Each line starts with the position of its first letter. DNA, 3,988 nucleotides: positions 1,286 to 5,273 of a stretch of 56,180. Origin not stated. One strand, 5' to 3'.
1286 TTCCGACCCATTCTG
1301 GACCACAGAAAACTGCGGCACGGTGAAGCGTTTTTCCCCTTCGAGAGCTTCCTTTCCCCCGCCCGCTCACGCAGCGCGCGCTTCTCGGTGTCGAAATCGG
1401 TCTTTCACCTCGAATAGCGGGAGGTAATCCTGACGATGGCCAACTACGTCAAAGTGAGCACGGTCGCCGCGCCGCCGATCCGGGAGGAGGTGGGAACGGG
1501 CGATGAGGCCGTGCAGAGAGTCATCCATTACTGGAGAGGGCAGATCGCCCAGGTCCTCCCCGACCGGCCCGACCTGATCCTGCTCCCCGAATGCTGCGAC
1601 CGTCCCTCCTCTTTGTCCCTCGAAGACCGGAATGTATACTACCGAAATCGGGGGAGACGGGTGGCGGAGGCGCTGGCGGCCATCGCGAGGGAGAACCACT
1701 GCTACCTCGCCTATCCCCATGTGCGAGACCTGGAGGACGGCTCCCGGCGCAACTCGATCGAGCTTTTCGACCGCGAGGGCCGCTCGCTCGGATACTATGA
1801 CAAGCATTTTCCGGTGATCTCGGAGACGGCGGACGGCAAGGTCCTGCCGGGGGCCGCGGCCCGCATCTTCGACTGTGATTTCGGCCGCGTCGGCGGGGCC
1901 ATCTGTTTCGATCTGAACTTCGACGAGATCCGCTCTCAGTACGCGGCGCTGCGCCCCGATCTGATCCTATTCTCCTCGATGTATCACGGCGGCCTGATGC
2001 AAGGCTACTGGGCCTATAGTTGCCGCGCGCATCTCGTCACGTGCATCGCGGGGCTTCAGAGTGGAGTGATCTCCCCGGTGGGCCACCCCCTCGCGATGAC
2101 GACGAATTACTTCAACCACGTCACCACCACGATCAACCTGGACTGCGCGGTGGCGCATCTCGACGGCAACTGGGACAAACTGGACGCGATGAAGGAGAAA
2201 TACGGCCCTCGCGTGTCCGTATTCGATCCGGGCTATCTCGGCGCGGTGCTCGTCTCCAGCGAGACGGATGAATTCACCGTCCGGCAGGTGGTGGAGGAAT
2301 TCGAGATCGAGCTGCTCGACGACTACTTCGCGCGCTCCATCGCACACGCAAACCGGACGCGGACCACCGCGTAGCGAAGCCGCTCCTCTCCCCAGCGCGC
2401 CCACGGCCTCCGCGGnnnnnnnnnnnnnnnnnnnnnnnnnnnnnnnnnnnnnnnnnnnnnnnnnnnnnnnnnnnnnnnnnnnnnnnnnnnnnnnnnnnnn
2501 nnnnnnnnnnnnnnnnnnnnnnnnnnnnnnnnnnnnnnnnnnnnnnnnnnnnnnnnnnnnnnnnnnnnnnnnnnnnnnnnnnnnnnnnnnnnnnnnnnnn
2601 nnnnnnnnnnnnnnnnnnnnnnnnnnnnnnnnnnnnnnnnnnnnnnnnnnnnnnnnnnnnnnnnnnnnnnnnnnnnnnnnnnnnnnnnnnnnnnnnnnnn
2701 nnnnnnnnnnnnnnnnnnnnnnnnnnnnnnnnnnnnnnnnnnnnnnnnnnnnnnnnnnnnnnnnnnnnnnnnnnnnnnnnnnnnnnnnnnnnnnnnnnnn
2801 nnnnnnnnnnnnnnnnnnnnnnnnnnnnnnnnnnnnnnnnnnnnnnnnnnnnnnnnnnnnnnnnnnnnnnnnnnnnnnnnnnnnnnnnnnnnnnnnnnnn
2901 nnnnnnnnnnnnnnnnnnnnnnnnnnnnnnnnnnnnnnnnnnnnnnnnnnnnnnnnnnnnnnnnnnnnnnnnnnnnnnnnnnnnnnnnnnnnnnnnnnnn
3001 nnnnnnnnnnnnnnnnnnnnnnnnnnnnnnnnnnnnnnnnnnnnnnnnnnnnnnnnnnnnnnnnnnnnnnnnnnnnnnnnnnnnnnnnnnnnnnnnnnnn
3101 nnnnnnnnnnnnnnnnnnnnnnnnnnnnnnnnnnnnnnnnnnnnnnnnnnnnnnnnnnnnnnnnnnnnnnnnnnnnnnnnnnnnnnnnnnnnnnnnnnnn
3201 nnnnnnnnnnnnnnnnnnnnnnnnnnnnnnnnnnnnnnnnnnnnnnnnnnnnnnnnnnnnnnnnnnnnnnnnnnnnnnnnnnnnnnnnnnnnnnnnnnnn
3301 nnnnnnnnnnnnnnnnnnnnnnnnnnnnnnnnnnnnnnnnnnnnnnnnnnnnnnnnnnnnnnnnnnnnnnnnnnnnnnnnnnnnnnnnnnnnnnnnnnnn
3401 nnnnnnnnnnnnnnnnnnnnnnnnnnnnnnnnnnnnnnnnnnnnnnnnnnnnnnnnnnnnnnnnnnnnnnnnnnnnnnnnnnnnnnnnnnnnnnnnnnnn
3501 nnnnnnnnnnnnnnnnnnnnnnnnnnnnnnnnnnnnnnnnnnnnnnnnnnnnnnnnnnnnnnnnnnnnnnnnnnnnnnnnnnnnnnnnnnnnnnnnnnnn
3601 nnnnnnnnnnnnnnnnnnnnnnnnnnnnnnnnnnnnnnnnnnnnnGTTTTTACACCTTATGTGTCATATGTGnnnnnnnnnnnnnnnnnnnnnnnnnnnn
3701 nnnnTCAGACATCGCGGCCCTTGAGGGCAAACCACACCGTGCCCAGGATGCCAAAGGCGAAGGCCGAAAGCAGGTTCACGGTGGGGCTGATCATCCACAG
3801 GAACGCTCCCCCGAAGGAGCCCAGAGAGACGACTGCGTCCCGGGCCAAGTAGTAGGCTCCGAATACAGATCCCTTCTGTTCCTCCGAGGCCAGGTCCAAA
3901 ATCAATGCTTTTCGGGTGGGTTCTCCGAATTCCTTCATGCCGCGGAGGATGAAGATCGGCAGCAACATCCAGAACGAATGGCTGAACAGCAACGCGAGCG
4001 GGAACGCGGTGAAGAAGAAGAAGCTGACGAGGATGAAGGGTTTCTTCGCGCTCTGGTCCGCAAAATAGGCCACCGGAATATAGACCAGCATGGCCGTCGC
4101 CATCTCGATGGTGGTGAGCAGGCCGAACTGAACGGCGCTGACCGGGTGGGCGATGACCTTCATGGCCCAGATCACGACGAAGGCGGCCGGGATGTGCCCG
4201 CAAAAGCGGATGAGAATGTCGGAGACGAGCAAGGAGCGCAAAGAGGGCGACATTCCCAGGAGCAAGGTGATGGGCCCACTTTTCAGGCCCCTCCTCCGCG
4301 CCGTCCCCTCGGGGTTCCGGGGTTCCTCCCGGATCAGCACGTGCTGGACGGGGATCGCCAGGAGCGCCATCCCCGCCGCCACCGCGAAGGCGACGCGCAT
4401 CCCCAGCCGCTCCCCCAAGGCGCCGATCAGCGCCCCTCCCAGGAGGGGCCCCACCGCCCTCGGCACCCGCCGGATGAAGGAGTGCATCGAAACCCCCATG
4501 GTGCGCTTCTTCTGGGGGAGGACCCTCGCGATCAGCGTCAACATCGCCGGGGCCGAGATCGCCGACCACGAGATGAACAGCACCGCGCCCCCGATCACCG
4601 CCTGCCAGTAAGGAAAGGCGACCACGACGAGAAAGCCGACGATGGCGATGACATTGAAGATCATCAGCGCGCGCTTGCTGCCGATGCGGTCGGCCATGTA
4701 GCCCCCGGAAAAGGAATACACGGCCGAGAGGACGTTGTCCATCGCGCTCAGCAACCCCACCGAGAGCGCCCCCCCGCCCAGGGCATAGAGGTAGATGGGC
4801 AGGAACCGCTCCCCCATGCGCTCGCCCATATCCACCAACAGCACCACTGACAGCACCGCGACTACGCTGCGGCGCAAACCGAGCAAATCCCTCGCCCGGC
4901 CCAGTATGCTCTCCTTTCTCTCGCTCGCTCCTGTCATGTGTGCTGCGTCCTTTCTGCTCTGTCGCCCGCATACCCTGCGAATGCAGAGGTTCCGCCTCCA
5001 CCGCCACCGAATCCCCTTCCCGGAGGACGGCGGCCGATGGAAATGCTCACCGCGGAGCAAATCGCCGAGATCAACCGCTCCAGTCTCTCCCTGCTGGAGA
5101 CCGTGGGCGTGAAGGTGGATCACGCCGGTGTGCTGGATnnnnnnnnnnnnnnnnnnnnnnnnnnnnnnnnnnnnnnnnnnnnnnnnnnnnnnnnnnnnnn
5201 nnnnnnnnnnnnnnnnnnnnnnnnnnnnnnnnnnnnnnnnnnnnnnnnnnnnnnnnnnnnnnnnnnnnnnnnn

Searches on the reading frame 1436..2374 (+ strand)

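Call 94: search_protein_families(library=pfam, proteins=[window:1436-2374:+], max_evalue=0.001)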
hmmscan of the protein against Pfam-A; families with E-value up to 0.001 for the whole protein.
window:1436-2374:+ (312 aa): 1 family
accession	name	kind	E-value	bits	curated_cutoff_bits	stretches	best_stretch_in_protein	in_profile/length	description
PF00795.27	CN_hydrolase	-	9.7e-13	48.5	23.2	1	44-193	32-187/256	Carbon-nitrogen hydrolase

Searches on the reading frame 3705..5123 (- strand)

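Call 94: search_protein_families(library=pfam, proteins=[window:3705-5123:-], max_evalue=0.001)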
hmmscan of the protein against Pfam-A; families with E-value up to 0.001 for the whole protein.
window:3705-5123:- (472 aa): 2 families
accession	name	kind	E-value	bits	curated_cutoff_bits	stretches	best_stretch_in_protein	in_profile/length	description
PF07690.21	MFS_1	-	5.5e-29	101.6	33.4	2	107-294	18-195/347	Major Facilitator Superfamily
PF12832.13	MFS_1_like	-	6.1e-06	26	25.2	1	83-235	210-364/373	MFS_1 like family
